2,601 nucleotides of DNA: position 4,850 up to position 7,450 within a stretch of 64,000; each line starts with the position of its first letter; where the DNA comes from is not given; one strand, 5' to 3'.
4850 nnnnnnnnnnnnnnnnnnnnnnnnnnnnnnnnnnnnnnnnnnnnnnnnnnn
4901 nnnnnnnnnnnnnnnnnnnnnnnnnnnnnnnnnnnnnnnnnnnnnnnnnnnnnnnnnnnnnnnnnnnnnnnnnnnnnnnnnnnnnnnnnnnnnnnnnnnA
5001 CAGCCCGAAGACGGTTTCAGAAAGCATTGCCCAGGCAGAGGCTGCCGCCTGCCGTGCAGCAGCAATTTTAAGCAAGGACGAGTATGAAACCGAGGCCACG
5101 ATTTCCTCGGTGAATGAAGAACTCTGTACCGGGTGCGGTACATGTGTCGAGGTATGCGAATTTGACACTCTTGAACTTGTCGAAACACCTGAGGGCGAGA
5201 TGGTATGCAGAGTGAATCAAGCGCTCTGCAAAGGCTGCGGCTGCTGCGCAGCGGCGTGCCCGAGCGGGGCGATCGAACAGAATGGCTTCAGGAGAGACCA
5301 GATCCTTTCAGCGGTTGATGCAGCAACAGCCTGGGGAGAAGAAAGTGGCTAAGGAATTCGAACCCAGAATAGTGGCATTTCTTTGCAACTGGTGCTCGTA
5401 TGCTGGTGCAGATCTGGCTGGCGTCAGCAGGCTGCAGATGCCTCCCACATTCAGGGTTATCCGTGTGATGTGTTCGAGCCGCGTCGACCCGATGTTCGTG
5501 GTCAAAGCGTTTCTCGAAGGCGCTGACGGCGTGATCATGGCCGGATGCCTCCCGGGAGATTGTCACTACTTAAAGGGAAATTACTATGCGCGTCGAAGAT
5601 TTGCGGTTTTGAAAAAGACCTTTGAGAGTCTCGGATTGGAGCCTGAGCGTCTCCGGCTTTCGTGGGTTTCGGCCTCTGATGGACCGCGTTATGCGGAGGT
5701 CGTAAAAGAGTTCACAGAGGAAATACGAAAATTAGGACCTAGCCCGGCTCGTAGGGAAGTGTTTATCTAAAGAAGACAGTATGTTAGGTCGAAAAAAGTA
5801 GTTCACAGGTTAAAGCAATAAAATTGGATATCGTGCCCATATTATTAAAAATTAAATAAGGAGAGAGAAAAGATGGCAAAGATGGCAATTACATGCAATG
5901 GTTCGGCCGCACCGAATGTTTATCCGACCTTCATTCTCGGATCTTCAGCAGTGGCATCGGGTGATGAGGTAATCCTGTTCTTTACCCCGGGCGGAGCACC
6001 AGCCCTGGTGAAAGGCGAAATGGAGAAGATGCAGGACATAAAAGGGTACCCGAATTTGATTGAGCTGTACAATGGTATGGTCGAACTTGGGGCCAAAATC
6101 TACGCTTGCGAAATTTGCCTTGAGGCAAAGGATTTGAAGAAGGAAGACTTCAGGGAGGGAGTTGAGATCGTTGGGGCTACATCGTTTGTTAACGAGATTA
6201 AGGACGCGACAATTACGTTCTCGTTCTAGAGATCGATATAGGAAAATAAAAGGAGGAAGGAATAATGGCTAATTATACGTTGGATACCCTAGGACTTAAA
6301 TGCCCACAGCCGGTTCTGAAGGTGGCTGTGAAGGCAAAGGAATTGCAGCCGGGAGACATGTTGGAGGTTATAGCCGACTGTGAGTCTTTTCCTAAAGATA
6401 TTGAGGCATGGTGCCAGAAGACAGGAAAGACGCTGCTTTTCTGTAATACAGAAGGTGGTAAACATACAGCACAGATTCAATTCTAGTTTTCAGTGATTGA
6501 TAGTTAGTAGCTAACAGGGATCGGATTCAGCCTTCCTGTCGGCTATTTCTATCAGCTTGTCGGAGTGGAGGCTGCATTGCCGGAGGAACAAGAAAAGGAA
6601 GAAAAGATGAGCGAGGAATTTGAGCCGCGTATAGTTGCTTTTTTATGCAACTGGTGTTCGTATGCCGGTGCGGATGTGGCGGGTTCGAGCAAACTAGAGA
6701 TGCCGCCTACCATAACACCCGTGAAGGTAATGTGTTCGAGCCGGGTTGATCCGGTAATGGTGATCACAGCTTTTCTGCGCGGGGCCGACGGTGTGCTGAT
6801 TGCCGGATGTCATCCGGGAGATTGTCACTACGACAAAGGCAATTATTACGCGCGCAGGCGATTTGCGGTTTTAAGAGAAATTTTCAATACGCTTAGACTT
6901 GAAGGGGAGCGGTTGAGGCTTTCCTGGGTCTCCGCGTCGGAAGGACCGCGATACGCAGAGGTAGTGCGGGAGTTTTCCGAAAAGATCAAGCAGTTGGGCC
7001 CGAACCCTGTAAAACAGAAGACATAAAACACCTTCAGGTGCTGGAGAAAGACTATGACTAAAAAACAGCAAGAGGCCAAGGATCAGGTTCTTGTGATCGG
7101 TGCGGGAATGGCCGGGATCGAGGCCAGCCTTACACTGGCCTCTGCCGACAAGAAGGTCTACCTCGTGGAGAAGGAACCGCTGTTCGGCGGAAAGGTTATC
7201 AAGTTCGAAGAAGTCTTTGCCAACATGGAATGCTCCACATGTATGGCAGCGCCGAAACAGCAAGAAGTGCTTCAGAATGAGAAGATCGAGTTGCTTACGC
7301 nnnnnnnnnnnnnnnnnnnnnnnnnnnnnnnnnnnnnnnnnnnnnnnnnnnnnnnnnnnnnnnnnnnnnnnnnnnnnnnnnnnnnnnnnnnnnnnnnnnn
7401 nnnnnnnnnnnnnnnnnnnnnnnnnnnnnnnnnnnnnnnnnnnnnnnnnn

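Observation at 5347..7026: DsrE-like and TusA-like genes sandwiched between two MvhD paralogs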

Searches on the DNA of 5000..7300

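Call 38: search_rna_families(source=window, start=5000, end=7300, threshold=evalue, max_evalue=1)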
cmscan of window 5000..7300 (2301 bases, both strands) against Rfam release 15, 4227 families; matches with E-value up to 1: 0.
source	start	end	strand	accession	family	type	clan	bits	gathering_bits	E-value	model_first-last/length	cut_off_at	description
